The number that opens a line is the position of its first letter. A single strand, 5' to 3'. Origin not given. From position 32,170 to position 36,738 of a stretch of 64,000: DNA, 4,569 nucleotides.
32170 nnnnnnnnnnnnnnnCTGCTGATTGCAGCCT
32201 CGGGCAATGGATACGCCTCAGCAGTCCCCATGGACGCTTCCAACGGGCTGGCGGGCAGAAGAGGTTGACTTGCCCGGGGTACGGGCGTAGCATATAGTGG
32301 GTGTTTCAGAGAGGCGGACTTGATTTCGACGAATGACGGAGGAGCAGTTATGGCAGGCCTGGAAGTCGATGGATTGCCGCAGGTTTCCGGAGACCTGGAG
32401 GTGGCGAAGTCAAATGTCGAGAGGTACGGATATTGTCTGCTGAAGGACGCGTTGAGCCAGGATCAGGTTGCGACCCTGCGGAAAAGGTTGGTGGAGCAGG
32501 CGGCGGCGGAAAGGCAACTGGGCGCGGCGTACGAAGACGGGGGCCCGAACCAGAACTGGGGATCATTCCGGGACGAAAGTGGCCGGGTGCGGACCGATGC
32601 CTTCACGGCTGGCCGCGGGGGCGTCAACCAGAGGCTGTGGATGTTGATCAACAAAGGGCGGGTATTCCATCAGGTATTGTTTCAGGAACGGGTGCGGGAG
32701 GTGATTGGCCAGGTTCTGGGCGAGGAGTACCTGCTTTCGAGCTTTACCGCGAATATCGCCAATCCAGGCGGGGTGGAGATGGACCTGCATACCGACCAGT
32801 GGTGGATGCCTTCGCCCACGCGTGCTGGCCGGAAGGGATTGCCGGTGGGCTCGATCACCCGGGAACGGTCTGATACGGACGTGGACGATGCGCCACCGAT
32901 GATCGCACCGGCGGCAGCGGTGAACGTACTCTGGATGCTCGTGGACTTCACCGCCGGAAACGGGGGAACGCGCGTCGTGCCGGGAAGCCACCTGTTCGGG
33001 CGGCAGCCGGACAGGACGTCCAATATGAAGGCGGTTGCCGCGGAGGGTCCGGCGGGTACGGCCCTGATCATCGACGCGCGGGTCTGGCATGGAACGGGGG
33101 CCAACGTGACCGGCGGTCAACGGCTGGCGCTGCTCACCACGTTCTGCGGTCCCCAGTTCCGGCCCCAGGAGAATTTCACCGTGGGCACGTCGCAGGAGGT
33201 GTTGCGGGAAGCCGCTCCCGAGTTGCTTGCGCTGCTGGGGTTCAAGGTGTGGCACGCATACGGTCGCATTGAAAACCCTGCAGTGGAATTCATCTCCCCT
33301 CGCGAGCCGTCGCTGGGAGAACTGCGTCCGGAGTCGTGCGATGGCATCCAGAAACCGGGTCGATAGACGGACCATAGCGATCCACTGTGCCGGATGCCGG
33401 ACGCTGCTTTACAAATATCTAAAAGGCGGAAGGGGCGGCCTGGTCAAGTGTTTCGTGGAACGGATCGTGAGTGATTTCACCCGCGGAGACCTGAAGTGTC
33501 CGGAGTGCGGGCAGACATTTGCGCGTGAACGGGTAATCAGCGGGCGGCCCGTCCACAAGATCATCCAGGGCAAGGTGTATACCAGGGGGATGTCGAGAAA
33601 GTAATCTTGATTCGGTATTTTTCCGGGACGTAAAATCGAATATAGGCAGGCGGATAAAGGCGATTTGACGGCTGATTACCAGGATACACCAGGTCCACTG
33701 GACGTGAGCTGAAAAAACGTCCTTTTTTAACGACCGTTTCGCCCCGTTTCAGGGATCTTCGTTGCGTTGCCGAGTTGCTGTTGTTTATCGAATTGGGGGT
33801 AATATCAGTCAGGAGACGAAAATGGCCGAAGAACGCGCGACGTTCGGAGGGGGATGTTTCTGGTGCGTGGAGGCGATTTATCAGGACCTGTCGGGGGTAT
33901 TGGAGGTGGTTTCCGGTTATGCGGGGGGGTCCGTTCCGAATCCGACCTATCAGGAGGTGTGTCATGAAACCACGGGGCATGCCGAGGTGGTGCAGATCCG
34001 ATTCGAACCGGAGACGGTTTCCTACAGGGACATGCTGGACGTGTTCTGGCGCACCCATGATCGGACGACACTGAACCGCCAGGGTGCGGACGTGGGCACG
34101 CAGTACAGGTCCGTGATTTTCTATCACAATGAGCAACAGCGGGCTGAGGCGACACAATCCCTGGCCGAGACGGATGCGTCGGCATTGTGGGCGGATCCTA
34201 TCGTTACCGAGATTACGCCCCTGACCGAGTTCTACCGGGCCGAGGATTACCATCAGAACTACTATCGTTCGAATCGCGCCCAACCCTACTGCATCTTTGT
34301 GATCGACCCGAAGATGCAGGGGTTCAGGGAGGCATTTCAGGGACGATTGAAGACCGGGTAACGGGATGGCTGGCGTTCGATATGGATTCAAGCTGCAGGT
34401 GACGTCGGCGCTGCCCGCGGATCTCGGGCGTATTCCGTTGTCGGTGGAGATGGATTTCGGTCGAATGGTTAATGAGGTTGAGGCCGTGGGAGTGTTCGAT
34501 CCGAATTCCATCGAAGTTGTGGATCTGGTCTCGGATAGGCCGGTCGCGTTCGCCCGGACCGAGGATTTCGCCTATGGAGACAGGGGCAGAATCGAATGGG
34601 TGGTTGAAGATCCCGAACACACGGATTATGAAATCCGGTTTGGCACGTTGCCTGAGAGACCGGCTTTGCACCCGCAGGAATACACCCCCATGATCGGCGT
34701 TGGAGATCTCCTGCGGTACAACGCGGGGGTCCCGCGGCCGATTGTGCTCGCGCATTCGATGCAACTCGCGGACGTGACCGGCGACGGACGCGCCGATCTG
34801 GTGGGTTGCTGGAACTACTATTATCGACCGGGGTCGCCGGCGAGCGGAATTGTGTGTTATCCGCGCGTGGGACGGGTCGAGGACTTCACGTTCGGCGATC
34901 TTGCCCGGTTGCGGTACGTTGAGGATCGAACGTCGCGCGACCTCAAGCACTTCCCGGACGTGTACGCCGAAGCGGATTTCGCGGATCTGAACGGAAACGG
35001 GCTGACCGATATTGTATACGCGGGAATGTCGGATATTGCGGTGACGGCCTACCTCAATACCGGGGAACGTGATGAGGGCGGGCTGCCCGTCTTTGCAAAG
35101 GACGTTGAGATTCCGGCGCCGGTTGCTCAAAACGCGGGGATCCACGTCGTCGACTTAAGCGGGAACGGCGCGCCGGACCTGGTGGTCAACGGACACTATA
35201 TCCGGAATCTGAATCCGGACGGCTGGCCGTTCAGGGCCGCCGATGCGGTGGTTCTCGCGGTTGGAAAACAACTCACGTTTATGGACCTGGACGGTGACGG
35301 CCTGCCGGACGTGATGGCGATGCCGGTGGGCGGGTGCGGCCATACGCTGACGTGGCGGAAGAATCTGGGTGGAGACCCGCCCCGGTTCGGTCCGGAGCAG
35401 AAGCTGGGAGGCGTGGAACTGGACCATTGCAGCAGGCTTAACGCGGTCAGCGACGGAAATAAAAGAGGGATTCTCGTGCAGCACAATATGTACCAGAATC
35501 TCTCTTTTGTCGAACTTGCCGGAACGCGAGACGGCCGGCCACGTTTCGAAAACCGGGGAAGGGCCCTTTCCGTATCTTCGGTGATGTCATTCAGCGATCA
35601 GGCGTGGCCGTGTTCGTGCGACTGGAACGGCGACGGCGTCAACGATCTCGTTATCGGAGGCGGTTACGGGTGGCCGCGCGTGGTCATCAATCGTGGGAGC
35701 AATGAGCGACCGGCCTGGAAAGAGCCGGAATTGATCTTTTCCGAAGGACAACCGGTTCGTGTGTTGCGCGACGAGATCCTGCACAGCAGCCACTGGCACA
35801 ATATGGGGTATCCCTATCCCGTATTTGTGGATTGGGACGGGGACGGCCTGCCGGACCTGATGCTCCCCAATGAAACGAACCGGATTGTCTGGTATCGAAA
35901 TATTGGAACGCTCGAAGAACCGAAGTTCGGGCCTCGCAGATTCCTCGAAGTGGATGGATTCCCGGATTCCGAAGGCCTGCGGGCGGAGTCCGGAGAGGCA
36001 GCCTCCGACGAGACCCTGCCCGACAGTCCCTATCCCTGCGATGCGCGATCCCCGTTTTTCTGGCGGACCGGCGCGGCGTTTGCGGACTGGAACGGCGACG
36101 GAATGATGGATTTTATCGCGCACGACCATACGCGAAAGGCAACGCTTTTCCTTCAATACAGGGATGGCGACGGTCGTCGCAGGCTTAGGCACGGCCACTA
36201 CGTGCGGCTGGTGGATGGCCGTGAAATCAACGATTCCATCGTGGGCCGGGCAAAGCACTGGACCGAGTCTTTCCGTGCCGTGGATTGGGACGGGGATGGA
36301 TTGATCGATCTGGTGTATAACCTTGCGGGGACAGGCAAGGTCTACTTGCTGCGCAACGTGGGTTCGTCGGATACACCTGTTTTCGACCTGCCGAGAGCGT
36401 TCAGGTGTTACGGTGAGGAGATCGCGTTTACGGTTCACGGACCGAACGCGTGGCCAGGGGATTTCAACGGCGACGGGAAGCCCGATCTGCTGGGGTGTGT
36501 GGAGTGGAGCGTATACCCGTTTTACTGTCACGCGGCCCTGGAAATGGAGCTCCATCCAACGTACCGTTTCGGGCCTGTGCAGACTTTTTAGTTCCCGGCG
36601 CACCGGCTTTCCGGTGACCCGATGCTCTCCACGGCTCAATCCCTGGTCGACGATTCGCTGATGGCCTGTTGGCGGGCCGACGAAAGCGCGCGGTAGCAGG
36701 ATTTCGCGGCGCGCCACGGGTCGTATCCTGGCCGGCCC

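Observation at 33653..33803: ~150-nt conserved element shared by the upstream regions of msrA and the HAO-like octaheme cytochrome gene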

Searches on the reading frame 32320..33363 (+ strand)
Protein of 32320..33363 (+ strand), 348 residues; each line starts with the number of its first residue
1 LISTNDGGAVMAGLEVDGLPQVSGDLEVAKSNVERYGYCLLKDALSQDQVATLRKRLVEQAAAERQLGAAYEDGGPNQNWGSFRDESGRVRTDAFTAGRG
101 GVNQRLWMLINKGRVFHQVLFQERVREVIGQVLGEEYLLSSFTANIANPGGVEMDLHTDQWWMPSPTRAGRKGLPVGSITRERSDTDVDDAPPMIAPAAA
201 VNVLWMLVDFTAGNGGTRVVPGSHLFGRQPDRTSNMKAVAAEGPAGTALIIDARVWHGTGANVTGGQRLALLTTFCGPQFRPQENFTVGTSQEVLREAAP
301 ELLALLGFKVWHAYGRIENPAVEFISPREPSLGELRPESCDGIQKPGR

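Call 59: search_protein_families(library=pfam, proteins=[window:32320-33363:+], max_evalue=0.001)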
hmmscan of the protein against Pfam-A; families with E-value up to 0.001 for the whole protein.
window:32320-33363:+ (348 aa): 1 family
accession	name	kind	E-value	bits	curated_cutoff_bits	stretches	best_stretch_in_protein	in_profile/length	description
PF05721.19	PhyH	-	4e-23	83.2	22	1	34-269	2-212/213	Phytanoyl-CoA dioxygenase (PhyH)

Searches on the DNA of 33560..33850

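Call 66: search_rna_families(source=window, start=33560, end=33850, threshold=evalue, max_evalue=1)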
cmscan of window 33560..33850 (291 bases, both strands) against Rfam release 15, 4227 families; matches with E-value up to 1: 0.
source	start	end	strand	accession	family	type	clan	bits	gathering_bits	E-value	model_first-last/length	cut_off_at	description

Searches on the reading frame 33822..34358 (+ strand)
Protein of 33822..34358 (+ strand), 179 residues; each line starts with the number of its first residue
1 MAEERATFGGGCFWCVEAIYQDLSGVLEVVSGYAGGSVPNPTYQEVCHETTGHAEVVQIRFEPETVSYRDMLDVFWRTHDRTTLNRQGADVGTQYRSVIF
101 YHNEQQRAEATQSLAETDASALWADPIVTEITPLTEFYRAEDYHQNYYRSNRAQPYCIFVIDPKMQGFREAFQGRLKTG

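Call 59: search_protein_families(library=pfam, proteins=[window:33822-34358:+], max_evalue=0.001)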
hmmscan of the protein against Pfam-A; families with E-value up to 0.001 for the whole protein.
window:33822-34358:+ (179 aa): 1 family
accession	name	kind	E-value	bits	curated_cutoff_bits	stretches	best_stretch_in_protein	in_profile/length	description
PF01625.27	PMSR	-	9.1e-67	224.5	23.7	1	6-157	2-152/153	Peptide methionine sulfoxide reductase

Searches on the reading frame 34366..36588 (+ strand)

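Call 59: search_protein_families(library=pfam, proteins=[window:34366-36588:+], max_evalue=0.001)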
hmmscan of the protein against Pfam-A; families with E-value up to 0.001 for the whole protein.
window:34366-36588:+ (741 aa): 3 families
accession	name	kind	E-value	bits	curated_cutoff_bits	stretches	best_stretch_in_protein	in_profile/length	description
PF13517.12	FG-GAP_3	-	7e-36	123.1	26.9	2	640-709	1-60/61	FG-GAP-like repeat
PF01839.29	FG-GAP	-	1.3e-12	47.7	22.1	0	698-709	8-19/37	FG-GAP repeat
PF12256.14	TcdB_toxin_midN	-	1e-05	25.4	24.8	0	635-665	29-59/181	Insecticide toxin TcdB middle/N-terminal region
